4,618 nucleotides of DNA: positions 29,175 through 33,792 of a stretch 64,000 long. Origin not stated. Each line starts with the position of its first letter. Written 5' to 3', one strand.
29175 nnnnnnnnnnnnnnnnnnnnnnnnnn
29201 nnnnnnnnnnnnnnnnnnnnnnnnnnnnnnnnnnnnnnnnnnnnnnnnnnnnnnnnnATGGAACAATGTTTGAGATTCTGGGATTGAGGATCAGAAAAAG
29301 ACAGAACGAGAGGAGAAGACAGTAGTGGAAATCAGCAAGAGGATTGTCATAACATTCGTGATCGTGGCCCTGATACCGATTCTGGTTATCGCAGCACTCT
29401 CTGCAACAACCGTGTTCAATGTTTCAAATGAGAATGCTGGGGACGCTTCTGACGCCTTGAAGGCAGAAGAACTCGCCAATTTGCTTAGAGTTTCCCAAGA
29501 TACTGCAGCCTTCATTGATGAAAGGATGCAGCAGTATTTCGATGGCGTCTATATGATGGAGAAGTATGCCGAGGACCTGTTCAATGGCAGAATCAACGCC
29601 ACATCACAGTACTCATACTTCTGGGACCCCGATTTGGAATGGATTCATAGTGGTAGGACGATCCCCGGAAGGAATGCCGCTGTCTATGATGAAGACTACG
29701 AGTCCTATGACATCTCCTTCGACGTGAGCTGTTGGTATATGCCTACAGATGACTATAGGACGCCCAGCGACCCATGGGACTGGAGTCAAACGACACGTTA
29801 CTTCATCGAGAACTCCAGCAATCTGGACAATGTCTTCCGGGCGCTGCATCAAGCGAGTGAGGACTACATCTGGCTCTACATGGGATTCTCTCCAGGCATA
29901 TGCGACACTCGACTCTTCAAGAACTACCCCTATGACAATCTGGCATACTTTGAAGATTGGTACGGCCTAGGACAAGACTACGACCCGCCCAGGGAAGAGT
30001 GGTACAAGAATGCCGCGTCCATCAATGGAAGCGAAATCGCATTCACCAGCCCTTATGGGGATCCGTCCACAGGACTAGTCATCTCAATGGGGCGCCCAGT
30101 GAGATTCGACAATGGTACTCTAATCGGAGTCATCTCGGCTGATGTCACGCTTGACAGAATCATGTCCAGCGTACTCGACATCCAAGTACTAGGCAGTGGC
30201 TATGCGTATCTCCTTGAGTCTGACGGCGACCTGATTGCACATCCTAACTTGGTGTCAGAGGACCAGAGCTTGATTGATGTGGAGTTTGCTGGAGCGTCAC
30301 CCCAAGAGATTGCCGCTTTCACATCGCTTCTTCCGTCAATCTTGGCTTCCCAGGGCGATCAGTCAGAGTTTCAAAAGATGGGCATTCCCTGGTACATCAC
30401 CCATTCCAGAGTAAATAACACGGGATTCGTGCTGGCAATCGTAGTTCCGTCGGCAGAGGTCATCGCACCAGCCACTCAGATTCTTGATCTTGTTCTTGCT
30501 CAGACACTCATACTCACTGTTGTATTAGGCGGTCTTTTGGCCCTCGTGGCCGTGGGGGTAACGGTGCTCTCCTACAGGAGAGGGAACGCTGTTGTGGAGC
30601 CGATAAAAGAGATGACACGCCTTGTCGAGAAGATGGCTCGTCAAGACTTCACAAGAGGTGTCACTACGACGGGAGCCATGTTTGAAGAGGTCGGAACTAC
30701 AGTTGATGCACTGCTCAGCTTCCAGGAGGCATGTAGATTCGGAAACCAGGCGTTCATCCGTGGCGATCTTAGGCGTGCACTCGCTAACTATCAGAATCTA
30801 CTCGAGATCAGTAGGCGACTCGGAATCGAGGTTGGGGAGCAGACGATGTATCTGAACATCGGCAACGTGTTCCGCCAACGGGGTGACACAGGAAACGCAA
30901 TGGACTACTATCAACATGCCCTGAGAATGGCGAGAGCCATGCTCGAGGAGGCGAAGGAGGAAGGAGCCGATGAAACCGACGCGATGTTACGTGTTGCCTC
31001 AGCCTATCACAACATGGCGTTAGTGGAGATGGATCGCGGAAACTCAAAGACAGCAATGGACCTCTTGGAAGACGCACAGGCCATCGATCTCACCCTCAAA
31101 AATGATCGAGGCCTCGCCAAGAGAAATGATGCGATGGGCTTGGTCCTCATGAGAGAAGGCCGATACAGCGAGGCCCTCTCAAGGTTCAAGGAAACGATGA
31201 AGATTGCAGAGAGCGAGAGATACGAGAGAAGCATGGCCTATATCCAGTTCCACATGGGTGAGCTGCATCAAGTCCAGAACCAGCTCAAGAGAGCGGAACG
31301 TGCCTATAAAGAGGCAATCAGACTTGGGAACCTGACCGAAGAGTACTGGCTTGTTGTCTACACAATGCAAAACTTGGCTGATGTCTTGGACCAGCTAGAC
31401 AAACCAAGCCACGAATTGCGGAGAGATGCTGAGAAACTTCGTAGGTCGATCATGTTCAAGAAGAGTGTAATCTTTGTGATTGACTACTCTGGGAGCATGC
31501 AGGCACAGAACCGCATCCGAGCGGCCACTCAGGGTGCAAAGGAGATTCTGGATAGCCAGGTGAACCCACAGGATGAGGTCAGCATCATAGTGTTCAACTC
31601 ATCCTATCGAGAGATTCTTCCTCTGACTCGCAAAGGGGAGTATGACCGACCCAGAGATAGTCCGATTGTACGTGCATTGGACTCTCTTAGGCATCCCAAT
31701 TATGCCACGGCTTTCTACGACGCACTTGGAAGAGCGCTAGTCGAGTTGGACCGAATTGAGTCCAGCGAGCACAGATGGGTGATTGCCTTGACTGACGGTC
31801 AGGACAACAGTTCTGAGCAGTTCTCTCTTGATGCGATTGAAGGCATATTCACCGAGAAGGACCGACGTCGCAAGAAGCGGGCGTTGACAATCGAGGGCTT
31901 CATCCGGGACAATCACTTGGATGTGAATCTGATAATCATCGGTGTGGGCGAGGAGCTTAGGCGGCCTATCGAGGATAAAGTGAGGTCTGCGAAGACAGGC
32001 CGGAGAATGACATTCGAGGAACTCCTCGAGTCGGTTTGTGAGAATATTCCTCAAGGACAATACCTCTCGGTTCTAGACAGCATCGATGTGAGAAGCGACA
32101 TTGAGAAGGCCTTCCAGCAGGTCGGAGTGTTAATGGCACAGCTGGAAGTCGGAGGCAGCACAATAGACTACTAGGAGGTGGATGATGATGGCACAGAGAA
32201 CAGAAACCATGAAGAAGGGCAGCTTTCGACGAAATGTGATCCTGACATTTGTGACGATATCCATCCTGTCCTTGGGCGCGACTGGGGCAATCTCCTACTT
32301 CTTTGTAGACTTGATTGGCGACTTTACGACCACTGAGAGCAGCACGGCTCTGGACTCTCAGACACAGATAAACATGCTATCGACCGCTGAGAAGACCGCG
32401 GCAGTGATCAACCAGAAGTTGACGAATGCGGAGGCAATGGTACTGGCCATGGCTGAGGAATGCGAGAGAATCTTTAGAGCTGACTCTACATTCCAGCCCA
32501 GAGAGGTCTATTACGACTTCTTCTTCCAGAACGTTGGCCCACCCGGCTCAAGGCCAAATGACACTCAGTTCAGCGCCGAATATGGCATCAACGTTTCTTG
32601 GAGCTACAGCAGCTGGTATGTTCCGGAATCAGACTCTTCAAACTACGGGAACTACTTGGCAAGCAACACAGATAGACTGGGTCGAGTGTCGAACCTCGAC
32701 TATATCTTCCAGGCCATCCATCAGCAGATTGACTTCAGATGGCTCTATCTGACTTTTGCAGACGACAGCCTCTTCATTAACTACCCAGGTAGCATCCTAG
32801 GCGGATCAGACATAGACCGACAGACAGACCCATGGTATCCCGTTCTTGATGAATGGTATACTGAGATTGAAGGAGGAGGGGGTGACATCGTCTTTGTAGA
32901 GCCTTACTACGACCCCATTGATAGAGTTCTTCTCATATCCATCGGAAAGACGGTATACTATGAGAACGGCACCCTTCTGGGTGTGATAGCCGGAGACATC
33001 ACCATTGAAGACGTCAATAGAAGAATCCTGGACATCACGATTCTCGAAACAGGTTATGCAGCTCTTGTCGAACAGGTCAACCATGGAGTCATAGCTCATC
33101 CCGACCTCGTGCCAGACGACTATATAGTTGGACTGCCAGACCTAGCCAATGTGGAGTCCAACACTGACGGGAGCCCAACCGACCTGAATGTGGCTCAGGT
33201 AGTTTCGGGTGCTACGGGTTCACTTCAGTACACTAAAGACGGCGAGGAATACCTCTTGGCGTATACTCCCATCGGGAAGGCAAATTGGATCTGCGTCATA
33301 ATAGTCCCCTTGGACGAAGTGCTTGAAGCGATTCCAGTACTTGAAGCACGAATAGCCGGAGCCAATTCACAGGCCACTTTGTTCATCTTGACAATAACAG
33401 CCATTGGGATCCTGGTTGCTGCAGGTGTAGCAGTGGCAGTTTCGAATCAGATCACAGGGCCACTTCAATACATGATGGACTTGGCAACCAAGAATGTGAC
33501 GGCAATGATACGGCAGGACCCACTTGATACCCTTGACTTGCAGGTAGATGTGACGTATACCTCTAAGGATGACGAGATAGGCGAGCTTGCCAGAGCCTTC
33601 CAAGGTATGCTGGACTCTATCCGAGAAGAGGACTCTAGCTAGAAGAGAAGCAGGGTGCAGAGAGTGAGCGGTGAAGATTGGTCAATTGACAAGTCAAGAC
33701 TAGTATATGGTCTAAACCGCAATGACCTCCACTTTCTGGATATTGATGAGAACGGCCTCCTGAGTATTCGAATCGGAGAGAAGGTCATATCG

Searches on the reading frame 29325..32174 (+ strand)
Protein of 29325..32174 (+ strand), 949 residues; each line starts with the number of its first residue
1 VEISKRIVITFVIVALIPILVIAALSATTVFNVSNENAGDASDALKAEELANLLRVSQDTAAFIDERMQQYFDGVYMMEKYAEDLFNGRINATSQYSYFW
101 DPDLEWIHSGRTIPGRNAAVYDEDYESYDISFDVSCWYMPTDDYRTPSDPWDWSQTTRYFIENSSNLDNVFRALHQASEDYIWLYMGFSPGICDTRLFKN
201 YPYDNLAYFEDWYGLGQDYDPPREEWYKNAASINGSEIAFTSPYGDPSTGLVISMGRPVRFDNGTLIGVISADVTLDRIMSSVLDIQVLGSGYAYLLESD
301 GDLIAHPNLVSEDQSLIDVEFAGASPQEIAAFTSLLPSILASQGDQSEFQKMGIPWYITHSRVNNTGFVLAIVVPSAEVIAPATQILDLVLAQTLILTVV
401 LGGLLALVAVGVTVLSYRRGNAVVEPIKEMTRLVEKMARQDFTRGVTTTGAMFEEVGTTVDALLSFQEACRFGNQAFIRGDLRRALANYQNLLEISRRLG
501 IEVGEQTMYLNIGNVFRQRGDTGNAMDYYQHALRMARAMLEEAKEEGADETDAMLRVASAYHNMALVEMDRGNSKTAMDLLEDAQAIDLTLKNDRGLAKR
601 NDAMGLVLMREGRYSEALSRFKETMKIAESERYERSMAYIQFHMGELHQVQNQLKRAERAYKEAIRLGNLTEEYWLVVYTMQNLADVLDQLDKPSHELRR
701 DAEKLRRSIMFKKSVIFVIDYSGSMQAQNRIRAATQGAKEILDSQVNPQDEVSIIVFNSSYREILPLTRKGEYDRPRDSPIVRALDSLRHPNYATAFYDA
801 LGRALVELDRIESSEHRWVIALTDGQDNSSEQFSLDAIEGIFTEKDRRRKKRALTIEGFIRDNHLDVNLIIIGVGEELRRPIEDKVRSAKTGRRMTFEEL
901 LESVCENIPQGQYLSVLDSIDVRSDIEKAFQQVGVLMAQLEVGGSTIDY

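Call 7: search_protein_families(library=pfam, proteins=[window:29325-32174:+])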
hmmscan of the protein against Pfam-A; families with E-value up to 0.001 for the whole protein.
window:29325-32174:+ (949 aa): 14 families
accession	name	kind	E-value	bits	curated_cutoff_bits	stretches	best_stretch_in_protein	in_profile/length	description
PF13424.12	TPR_12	-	1.8e-17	63.7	30.1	2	473-538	10-77/77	Tetratricopeptide repeat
PF02743.24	dCache_1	-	2.7e-16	60.3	45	1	222-330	96-205/240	Cache domain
PF13519.12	VWA_2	-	1.6e-12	48.5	27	1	715-826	1-107/107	von Willebrand factor type A domain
PF00515.34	TPR_1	-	4.3e-11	42.6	27.8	0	509-535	4-30/34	Tetratricopeptide repeat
PF07719.23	TPR_2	-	4.9e-11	42.3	27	0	638-667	1-30/34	Tetratricopeptide repeat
PF22673.2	MCP-like_PDC_1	-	2.5e-10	41.2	27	1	174-279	8-111/113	Methyl-accepting chemotaxis protein-like, first PDC sensor domain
PF13374.12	TPR_10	-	5.9e-09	36.1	27.5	0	507-540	3-36/42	Tetratricopeptide repeat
PF17874.7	TPR_MalT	-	9.2e-09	35.4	45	1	568-669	11-111/336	MalT-like TPR region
PF13181.12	TPR_8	-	6.8e-08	32.5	25.7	0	508-537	3-32/34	Tetratricopeptide repeat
PF00092.34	VWA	-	4.4e-07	30.7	23.8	1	715-836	2-119/174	von Willebrand factor type A domain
PF13176.12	TPR_7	-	1.6e-06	28.2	27.9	0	510-539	3-32/36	Tetratricopeptide repeat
PF13428.12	TPR_14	-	9.2e-06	26.3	23.5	0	643-676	6-39/44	Tetratricopeptide repeat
PF13414.12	TPR_11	-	0.0001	22.4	26.8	0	473-496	1-24/42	TPR repeat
PF13432.12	TPR_16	-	0.00046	21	32.7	0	479-536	10-61/65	Tetratricopeptide repeat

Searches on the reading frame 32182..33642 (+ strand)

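Call 7: search_protein_families(library=pfam, proteins=[window:32182-33642:+])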
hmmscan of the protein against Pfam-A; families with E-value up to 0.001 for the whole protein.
window:32182-33642:+ (486 aa): 4 families
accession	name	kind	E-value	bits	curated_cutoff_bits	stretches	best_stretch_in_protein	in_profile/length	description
PF02743.24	dCache_1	-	7.6e-16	58.8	45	1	159-372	36-238/240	Cache domain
PF00672.30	HAMP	-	8.2e-06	26.5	25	1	452-482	24-53/53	HAMP domain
PF17201.10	Cache_3-Cache_2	-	2.8e-05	24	27.7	1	262-384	171-293/299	Cache 3/Cache 2 fusion domain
PF22673.2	MCP-like_PDC_1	-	0.00073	20.4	27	0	223-278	57-111/113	Methyl-accepting chemotaxis protein-like, first PDC sensor domain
